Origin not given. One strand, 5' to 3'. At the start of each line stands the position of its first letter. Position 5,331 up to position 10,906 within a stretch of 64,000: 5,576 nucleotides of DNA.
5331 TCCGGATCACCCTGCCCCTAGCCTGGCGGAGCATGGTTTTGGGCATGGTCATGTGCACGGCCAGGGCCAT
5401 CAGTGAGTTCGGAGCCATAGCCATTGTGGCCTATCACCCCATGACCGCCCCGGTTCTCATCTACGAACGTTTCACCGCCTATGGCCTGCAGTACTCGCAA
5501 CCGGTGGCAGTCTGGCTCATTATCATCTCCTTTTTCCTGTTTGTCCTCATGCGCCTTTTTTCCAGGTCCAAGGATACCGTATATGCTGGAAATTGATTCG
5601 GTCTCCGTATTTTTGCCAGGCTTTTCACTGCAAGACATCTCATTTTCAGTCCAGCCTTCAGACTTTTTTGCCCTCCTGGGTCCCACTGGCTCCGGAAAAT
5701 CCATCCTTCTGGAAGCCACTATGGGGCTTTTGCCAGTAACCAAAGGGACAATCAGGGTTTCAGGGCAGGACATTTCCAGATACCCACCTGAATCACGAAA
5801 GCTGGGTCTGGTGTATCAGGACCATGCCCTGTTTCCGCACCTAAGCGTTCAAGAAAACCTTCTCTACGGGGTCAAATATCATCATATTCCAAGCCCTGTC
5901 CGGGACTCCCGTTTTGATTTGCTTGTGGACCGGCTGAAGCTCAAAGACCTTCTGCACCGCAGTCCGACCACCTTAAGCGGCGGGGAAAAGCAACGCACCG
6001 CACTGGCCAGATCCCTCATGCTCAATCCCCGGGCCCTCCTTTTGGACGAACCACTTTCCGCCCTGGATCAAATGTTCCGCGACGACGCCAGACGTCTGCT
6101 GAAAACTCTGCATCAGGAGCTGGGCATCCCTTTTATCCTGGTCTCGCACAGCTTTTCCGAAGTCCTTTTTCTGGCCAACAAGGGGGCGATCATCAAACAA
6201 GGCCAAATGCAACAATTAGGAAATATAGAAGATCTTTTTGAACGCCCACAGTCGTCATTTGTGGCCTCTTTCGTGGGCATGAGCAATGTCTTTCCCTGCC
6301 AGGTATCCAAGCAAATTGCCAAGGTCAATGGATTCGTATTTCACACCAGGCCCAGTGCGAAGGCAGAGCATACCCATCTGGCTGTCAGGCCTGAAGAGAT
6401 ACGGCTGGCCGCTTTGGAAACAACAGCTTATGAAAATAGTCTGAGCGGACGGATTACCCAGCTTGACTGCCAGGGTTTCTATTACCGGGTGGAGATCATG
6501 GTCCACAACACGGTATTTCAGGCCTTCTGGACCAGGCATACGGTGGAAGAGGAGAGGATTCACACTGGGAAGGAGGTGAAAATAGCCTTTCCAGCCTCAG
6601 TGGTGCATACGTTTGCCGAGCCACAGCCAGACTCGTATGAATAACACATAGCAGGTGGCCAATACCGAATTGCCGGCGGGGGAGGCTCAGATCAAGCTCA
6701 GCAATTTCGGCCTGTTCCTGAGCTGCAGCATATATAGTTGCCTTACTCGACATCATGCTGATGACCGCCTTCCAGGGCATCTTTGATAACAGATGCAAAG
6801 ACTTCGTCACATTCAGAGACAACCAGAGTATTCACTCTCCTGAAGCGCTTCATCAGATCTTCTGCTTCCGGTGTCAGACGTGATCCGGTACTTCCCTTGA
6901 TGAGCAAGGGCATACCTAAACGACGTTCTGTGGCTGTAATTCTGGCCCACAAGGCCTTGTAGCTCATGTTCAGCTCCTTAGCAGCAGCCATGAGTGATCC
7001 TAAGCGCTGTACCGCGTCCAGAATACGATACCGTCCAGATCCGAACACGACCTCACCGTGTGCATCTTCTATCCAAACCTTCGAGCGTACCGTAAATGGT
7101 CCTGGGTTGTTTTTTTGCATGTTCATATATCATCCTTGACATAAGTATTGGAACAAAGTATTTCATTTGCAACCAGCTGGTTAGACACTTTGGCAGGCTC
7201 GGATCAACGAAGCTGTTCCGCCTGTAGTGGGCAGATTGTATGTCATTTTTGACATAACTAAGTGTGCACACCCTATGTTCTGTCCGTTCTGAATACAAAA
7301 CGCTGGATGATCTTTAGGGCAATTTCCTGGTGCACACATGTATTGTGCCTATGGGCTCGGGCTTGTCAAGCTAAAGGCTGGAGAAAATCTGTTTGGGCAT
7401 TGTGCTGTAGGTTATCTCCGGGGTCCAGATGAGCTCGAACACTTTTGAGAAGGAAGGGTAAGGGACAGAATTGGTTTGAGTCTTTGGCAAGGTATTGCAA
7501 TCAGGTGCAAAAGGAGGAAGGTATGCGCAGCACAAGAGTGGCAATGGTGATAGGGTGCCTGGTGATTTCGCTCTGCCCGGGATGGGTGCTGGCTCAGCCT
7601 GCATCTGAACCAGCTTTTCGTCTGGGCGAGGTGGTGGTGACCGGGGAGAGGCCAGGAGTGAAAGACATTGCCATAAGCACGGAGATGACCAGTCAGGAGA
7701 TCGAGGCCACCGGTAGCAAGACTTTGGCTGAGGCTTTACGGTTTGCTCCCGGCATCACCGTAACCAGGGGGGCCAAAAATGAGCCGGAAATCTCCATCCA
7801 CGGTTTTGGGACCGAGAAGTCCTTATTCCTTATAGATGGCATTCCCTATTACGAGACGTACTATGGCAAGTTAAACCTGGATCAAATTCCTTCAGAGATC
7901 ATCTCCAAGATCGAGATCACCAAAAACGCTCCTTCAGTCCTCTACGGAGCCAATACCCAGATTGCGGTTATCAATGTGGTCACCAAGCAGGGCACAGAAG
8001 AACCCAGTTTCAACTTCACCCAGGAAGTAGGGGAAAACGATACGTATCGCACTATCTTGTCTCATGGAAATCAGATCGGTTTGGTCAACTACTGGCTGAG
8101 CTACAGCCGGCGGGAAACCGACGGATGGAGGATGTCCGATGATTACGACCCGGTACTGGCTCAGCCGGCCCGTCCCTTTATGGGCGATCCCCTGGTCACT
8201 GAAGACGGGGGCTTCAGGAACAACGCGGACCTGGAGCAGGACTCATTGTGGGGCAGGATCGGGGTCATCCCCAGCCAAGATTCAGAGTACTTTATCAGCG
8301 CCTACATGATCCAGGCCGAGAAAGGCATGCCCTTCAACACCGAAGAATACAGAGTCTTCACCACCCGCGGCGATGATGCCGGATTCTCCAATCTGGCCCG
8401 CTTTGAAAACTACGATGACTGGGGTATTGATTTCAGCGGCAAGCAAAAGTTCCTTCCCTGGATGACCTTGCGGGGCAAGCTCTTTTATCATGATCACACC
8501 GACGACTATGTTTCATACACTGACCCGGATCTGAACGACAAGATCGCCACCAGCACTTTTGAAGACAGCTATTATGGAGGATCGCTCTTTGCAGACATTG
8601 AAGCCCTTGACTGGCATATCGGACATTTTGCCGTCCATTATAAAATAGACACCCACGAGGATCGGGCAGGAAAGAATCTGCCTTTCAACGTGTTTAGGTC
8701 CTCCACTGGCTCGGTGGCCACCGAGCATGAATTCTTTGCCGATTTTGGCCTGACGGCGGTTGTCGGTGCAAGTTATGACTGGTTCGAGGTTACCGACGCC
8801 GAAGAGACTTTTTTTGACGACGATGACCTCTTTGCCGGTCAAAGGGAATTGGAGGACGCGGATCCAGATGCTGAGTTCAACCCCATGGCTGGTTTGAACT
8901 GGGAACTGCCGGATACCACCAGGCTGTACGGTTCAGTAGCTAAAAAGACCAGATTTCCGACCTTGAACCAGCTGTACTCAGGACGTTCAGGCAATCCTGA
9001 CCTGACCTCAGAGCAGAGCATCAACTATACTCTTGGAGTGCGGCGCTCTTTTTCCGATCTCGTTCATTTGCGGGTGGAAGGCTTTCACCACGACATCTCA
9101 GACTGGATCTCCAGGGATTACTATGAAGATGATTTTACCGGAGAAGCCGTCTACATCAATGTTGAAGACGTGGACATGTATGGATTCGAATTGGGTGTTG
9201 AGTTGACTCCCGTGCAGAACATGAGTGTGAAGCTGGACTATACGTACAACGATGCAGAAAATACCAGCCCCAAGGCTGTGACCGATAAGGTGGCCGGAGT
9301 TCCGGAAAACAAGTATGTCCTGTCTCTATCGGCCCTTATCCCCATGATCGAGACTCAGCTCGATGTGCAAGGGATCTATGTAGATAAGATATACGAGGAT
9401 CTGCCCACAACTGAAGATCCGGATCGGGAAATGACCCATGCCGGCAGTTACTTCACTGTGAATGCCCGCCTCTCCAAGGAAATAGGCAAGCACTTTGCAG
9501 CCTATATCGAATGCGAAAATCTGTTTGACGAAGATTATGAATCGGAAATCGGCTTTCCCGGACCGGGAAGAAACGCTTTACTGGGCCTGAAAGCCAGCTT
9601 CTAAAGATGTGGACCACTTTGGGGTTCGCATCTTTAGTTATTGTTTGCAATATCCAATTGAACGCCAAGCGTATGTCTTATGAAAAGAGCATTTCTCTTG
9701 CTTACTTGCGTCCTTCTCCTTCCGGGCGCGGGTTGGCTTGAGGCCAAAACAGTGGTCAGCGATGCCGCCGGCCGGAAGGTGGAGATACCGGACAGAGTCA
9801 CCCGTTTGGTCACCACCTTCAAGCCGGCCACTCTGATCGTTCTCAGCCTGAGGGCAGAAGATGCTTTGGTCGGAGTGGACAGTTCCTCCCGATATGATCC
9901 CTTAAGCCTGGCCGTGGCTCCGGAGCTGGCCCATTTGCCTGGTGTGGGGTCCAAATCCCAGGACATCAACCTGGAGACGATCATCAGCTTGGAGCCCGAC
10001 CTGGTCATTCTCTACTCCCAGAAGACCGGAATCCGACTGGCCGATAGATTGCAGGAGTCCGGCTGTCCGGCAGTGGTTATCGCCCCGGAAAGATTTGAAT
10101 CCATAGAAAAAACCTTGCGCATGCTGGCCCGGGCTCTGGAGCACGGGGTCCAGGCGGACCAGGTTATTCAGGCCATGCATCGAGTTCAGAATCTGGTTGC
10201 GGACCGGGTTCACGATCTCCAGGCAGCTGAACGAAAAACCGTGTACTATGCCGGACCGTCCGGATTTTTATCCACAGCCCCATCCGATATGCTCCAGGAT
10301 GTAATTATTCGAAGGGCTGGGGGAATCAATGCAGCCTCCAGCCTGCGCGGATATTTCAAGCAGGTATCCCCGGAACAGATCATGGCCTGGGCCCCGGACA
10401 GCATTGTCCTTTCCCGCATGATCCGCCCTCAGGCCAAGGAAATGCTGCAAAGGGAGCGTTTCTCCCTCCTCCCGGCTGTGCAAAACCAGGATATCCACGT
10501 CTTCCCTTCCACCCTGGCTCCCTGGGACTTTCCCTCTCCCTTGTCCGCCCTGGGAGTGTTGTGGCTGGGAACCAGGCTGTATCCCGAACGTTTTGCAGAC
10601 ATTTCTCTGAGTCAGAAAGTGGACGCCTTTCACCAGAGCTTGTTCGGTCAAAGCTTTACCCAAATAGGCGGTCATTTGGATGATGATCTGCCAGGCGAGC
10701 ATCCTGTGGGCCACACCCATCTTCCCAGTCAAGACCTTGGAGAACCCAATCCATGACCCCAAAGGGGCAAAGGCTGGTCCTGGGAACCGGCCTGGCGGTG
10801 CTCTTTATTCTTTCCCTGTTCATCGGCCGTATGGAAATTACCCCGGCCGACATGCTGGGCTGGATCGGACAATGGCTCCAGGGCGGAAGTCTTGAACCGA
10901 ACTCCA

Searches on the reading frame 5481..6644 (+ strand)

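Call 52: search_protein_families(library=ncbifam, proteins=[window:5481-6644:+], max_evalue=1e-10)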
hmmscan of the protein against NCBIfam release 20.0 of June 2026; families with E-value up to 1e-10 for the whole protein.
window:5481-6644:+ (387 aa): 160 families (the best 25 are shown)
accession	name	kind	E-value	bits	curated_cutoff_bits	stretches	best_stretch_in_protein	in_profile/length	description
NF040840.2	tungstate_WtpC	equivalog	4.6e-89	299.1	440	1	35-378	1-347/347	tungstate ABC transporter ATP-binding protein WtpC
TIGR03265.1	PhnT2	equivalog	3.2e-77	260.1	457.7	1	49-379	19-353/353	putative 2-aminoethylphosphonate ABC transporter ATP-binding protein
TIGR01187.1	potA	subfamily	1.2e-68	231.6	355.6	1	65-371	1-318/325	polyamine ABC transporter ATP-binding protein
NF043075.1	MMSYN1_0197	equivalog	2.9e-65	220.5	550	1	50-377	18-338/341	spermidine/putrescine ABC transporter ATP-binding protein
NF006987.0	PRK09452.1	equivalog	5.9e-64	216.1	482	1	50-342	33-334/378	spermidine/putrescine ABC transporter ATP-binding protein PotA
NF008653.0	PRK11650.1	subfamily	3.7e-63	213.7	432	1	50-380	20-349/357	sn-glycerol-3-phosphate ABC transporter ATP-binding protein UgpC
TIGR03258.1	PhnT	equivalog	3e-62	210.7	499.15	1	38-344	11-326/359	2-aminoethylphosphonate ABC transport system ATP-binding subunit PhnT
NF040933.2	ABC_arch_GlcV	equivalog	5.9e-62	209.6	450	1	49-378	21-357/357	glucose ABC transporter ATP-binding protein GlcV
TIGR00968.1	3a0106s01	subfamily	5.2e-59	199.6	342.75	1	49-270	15-236/237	sulfate ABC transporter ATP-binding protein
TIGR02142.1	modC_ABC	equivalog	2.4e-58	198.1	285.05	1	48-368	12-345/353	molybdenum ABC transporter ATP-binding protein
NF008105.0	PRK10851.1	equivalog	3.4e-55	187.2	502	1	49-339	17-310/362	sulfate/thiosulfate ABC transporter ATP-binding protein CysA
NF008513.0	PRK11432.1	equivalog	2.5e-54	184.5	496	1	50-338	22-310/351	ferric ABC transporter ATP-binding protein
NF008233.0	PRK11000.1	equivalog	1.5e-52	178.7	568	1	51-380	20-355/369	maltose/maltodextrin ABC transporter ATP-binding protein MalK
NF008621.0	PRK11607.1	equivalog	1.8e-51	175.1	613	1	48-289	33-279/377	putrescine ABC transporter ATP-binding subunit PotG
NF008355.0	PRK11144.1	equivalog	1e-48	166.1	434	1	53-366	17-341/353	molybdenum ABC transporter ATP-binding protein ModC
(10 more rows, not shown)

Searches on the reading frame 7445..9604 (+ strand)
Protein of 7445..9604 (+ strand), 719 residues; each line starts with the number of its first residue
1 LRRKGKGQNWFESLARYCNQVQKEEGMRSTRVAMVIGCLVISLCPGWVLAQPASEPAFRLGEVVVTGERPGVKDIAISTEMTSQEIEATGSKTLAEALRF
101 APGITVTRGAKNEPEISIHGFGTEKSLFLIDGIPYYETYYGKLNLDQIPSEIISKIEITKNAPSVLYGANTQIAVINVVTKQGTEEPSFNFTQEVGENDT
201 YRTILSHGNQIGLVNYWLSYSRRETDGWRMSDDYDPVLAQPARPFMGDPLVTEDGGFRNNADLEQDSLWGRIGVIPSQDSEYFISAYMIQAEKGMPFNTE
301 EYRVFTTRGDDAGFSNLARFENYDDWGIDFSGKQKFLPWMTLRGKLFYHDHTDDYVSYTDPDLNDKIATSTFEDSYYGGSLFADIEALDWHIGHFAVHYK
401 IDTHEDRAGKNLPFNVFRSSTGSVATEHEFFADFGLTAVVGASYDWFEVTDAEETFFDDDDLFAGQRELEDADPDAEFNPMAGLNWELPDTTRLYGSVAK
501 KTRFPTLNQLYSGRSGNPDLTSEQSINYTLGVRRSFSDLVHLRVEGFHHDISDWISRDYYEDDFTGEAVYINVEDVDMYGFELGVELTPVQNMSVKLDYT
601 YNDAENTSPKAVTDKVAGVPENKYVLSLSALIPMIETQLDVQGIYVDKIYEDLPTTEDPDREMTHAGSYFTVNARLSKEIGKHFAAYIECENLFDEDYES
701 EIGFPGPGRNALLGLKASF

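Call 52: search_protein_families(library=ncbifam, proteins=[window:7445-9604:+], max_evalue=1e-10)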
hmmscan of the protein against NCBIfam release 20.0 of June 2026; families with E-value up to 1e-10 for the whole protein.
window:7445-9604:+ (719 aa): 19 families
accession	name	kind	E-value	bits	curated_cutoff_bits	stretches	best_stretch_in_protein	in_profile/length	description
TIGR01783.1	TonB-siderophor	subfamily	7.2e-47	160.4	223.5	2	427-709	369-639/649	TonB-dependent siderophore receptor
TIGR01779.1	TonB-B12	equivalog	1.4e-38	132.8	599.7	2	38-243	12-216/614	TonB-dependent vitamin B12 receptor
TIGR01785.1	TonB-hemin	subfamily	2.6e-33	115.4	316.85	1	432-719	377-677/677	TonB-dependent heme/hemoglobin receptor family protein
NF007926.1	PRK10641.1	equivalog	1.7e-31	109.4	836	2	482-713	395-611/617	TonB-dependent vitamin B12 receptor BtuB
TIGR01786.1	TonB-hemlactrns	subfamily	1.6e-27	96.2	323.75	1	422-719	393-719/719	TonB-dependent hemoglobin/transferrin/lactoferrin family receptor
NF049946.1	TonB_dep_CU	exception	1.4e-24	86.4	700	1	478-719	447-682/683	TonB-dependent receptor, CU motif-type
NF049944.1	TonB_dep_PUIUD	equivalog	3.2e-23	82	850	1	465-716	427-683/686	TonB-dependent receptor, PUIUD motif-type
NF049947.1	TonB_dep_PCPU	exception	1e-21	76.8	800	1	473-707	437-673/685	TonB-dependent receptor, PCPU motif-type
NF010010.0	PRK13483.1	equivalog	1.4e-21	76.2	927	0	445-719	371-660/660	ligand-gated channel protein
NF053590.1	TonB_dep_TOL0244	equivalog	1.3e-18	67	645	1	81-224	35-182/604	TOL_0244 family TonB-dependent receptor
TIGR01782.1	TonB-Xanth-Caul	subfamily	3e-17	62.2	310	0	81-161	30-115/868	TonB-dependent receptor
NF010012.0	PRK13486.1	equivalog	6.9e-16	57.7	924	0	450-607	389-555/696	TonB-dependent receptor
TIGR04056.1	OMP_RagA_SusC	subfamily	7.5e-16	57.6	368.25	0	59-204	77-228/981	SusC/RagA family TonB-linked outer membrane protein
NF049960.1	siderphRecptFauA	equivalog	6.4e-15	54.6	900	0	81-204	84-205/727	TonB-dependent alcaligin siderophore receptor FauA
NF049945.1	TonB_dep_FCYXU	equivalog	4.1e-14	52.1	825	0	56-228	32-218/697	TonB-dependent receptor, FCYXU motif-type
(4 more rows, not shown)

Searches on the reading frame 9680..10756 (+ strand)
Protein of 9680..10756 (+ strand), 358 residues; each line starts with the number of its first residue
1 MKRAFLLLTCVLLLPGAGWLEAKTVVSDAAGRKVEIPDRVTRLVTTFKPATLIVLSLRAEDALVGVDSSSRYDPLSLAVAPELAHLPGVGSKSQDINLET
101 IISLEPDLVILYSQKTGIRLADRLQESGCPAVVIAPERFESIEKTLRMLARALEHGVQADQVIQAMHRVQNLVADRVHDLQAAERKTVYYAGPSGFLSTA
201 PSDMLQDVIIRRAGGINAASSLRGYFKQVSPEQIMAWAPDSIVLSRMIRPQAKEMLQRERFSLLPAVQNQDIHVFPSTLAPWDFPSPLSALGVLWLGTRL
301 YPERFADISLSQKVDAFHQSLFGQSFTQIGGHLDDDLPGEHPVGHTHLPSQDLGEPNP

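Call 52: search_protein_families(library=ncbifam, proteins=[window:9680-10756:+], max_evalue=1e-10)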
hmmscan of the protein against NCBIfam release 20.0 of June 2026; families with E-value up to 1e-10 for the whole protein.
window:9680-10756:+ (358 aa): 2 families
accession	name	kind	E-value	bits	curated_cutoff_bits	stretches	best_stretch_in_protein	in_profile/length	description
TIGR04281.1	peripla_PGF_1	equivalog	5.1e-17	62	325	1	26-272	7-238/330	PGF-CTERM-anchored ABC transporter substrate-binding protein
NF002894.0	PRK03379.1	equivalog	7.4e-16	58.1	234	1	91-245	64-215/266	vitamin B12 ABC transporter substrate-binding protein BtuF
